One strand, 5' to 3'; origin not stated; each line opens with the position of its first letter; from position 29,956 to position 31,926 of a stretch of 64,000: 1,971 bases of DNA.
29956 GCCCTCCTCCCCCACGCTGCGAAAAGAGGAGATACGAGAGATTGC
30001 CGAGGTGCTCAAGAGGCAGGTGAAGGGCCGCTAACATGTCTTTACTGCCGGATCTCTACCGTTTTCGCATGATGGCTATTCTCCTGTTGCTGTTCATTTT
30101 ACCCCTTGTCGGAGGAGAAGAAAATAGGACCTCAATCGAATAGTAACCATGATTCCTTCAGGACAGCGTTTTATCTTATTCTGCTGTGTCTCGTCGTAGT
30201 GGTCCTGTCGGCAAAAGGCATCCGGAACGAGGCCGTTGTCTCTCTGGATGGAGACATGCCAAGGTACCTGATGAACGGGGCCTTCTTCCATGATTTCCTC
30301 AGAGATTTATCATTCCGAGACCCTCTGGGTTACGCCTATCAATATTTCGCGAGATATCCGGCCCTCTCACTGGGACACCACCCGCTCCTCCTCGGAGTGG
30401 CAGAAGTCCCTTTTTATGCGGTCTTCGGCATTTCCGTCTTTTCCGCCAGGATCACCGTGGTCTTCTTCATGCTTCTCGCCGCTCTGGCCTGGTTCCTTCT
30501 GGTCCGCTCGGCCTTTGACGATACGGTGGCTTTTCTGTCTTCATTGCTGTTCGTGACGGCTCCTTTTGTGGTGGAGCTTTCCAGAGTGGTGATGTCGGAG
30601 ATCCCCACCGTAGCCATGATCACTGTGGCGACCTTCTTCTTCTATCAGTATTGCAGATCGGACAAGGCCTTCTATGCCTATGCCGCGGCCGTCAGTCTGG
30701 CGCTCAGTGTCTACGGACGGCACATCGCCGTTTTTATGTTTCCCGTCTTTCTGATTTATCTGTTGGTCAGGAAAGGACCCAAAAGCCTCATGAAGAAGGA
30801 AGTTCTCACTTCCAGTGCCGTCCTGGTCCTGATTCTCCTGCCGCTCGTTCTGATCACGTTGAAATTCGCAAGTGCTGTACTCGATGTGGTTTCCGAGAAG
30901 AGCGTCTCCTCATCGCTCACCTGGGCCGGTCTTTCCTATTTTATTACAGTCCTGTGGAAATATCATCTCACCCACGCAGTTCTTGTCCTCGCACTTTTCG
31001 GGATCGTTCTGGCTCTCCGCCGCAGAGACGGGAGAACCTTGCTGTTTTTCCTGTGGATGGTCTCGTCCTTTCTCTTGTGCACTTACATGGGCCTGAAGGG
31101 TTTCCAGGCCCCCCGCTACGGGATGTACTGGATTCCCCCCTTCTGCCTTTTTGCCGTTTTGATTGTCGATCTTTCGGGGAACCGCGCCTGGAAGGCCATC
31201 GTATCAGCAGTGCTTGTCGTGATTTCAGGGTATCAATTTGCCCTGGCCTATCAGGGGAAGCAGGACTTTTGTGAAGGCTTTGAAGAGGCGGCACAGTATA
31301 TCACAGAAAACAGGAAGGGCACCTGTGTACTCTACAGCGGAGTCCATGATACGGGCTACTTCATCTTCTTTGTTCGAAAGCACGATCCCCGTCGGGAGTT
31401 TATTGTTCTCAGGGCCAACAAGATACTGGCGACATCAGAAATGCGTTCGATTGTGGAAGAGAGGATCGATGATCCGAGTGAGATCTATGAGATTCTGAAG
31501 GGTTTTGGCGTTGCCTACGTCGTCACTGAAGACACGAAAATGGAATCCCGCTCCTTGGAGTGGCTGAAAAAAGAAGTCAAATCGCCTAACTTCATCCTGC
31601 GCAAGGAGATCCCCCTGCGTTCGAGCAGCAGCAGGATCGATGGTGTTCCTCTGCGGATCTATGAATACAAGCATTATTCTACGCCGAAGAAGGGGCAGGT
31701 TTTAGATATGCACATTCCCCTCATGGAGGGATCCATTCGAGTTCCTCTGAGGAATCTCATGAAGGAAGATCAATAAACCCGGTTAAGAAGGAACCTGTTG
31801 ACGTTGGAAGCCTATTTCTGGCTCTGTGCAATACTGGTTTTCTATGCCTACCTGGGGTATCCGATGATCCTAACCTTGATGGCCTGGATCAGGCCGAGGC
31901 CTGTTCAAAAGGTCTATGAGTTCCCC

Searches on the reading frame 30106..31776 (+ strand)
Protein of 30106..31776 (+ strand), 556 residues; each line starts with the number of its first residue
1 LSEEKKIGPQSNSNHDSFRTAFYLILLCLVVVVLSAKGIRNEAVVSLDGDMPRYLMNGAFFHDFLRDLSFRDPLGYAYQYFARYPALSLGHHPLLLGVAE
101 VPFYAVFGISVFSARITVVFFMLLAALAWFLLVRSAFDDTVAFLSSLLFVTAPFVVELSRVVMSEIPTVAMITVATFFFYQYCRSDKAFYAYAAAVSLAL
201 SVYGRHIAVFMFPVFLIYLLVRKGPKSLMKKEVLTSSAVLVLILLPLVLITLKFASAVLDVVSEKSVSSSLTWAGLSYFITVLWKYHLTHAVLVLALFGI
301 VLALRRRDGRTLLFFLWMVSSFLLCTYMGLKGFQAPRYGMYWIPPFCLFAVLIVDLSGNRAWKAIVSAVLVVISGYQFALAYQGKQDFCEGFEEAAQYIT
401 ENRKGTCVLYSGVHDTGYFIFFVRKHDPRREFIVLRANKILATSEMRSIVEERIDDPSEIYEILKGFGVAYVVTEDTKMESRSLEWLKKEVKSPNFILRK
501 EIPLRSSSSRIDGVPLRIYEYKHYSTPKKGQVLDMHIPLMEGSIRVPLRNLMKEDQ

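Call 22: search_protein_families(library=pfam, proteins=[window:30106-31776:+], max_evalue=0.01)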
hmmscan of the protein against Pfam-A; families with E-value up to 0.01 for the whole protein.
window:30106-31776:+ (556 aa): 2 families
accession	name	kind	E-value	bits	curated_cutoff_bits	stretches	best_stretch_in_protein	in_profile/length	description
PF13231.12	PMT_2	-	5.5e-13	49.9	26.1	1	101-247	11-157/160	Dolichyl-phosphate-mannose-protein mannosyltransferase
PF02366.24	PMT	-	2.6e-09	37.4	22.7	1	102-255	73-238/245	Dolichyl-phosphate-mannose-protein mannosyltransferase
